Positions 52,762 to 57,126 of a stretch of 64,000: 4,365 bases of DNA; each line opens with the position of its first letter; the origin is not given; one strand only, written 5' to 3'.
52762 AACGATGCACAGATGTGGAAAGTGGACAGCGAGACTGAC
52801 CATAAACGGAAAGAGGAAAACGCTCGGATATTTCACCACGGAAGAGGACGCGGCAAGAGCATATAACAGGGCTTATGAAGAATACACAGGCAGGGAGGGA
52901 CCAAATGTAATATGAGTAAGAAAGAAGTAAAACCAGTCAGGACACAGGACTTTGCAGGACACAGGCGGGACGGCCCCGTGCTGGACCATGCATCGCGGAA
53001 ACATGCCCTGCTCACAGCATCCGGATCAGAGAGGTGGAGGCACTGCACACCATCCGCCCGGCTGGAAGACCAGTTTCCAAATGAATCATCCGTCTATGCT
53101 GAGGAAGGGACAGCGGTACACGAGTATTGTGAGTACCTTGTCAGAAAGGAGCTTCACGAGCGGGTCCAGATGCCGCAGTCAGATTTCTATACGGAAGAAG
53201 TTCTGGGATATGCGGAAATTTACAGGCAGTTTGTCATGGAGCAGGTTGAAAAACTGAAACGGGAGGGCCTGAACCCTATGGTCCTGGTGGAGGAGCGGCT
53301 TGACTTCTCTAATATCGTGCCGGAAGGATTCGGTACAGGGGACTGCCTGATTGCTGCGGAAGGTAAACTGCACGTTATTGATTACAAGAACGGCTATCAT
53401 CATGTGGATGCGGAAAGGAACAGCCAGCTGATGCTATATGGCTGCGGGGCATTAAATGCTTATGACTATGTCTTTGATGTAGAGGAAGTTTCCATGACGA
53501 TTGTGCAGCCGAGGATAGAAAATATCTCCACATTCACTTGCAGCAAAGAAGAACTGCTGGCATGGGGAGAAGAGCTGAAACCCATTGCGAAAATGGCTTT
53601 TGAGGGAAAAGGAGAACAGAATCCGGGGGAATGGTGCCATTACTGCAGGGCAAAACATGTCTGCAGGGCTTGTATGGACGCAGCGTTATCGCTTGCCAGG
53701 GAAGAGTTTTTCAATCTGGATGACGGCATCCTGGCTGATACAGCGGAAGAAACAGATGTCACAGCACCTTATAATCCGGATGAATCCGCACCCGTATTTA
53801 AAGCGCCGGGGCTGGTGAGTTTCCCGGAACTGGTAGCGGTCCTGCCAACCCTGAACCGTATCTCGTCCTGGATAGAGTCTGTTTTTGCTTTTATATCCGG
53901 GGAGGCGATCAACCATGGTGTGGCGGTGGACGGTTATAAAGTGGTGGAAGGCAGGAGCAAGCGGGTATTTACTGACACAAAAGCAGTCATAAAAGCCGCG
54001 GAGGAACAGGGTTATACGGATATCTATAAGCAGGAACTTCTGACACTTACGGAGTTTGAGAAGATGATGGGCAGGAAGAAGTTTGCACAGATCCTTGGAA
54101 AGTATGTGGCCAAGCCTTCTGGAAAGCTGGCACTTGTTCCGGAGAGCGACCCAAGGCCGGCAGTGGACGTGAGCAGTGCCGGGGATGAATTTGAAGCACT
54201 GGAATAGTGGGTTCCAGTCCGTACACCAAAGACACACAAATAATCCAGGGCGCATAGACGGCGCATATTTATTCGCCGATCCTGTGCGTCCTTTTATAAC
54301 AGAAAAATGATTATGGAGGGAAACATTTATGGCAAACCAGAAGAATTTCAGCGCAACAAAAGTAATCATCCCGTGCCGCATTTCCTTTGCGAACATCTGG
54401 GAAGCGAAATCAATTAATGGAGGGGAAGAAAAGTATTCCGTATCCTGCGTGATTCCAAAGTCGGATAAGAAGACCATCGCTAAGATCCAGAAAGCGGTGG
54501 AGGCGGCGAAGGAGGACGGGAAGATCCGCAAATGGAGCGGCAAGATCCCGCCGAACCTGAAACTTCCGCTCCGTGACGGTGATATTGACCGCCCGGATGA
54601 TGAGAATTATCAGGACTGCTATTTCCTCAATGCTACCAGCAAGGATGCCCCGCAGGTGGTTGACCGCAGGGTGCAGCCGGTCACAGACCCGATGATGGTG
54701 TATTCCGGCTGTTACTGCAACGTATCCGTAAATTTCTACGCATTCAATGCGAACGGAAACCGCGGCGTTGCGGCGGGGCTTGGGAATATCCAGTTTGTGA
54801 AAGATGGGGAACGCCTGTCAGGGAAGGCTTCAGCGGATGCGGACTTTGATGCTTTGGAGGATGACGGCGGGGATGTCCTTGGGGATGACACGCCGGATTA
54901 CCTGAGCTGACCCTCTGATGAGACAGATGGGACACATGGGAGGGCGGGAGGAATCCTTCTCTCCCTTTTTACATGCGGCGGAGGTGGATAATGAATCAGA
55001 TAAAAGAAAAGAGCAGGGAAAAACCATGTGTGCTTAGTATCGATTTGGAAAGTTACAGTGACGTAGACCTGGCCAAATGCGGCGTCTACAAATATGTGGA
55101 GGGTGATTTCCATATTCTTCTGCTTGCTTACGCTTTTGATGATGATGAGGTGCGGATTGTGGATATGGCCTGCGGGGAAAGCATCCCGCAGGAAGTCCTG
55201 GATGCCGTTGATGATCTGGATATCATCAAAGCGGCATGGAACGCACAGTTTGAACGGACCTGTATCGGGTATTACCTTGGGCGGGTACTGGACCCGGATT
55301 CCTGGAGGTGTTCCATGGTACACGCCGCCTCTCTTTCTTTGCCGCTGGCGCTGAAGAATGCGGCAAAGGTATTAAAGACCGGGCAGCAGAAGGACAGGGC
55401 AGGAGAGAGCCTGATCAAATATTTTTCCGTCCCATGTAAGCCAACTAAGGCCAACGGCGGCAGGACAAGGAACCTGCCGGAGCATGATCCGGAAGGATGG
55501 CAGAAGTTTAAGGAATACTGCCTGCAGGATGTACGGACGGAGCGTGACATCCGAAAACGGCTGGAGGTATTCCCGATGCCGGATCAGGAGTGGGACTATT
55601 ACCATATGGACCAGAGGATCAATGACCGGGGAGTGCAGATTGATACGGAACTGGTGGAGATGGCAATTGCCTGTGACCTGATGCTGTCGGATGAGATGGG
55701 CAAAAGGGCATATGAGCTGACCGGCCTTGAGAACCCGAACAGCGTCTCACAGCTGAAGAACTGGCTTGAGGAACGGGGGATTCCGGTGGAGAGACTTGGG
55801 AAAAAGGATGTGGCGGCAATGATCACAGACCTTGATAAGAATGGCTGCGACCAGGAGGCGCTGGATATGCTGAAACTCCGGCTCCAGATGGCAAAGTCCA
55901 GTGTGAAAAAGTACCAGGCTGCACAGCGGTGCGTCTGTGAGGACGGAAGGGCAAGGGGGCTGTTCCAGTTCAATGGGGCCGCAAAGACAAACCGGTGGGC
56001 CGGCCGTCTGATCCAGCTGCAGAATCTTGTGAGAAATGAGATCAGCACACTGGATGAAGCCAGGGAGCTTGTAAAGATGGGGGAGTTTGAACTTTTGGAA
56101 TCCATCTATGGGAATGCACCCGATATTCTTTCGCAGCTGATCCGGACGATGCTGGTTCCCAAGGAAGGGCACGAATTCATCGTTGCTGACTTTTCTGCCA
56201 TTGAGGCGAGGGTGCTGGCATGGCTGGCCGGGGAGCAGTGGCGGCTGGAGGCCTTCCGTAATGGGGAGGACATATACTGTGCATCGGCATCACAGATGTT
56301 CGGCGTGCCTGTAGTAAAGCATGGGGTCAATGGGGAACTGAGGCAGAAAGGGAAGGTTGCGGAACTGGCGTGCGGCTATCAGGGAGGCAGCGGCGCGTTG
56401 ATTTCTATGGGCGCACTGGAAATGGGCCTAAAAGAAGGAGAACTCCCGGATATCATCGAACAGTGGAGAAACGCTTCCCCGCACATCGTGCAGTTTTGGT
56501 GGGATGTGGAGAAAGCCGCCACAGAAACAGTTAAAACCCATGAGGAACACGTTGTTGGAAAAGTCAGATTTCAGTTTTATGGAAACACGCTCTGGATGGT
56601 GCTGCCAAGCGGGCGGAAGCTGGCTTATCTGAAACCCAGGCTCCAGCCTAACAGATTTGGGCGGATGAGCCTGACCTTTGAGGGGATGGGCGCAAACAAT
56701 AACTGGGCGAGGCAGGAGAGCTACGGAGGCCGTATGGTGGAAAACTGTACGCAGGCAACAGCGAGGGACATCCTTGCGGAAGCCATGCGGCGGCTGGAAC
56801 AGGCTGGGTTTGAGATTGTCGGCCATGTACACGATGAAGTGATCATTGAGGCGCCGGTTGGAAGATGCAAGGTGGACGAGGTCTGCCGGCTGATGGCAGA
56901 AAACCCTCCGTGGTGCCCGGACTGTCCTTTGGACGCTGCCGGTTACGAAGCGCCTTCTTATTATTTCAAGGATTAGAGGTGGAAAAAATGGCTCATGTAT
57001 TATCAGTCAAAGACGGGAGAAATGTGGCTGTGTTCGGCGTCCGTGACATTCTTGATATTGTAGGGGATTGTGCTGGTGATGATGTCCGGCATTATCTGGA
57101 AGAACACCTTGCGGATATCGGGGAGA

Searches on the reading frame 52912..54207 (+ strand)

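Call 43: search_protein_families(library=pfam, proteins=[window:52912-54207:+], max_evalue=0.001)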
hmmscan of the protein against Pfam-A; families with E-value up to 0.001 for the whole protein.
window:52912-54207:+ (431 aa): 2 families
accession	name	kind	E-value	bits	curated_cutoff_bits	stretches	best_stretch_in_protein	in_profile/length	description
PF10926.14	DUF2800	-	2.3e-127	425.6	21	1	31-416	1-368/368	Protein of unknown function (DUF2800)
PF12705.13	PDDEXK_1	-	2.6e-12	47.7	22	1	44-252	12-247/247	PD-(D/E)XK nuclease superfamily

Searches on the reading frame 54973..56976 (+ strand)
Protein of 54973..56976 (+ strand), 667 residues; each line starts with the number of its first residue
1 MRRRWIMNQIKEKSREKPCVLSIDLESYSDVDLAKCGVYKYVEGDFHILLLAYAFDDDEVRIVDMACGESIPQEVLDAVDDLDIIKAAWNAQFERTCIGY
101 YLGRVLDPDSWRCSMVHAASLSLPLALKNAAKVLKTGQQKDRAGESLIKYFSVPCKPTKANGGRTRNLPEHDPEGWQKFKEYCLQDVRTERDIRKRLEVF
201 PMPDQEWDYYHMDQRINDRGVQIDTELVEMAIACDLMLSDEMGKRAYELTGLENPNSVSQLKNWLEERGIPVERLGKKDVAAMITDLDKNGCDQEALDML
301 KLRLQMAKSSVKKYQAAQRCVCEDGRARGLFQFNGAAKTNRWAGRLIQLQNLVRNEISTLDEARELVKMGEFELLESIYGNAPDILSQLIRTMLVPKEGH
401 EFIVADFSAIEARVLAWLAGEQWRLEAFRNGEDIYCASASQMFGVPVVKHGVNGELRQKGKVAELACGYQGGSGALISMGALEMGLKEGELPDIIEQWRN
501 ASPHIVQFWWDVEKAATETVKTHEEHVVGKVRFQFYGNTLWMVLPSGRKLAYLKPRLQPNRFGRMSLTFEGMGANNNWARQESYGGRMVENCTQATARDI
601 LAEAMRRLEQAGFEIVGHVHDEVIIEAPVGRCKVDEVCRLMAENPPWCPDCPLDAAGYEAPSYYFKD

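Call 43: search_protein_families(library=pfam, proteins=[window:54973-56976:+], max_evalue=0.001)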
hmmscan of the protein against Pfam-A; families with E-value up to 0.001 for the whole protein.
window:54973-56976:+ (667 aa): 1 family
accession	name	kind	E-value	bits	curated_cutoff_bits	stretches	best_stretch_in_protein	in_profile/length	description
PF00476.26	DNA_pol_A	-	7.7e-24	84.8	34.3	1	241-632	17-346/381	DNA polymerase family A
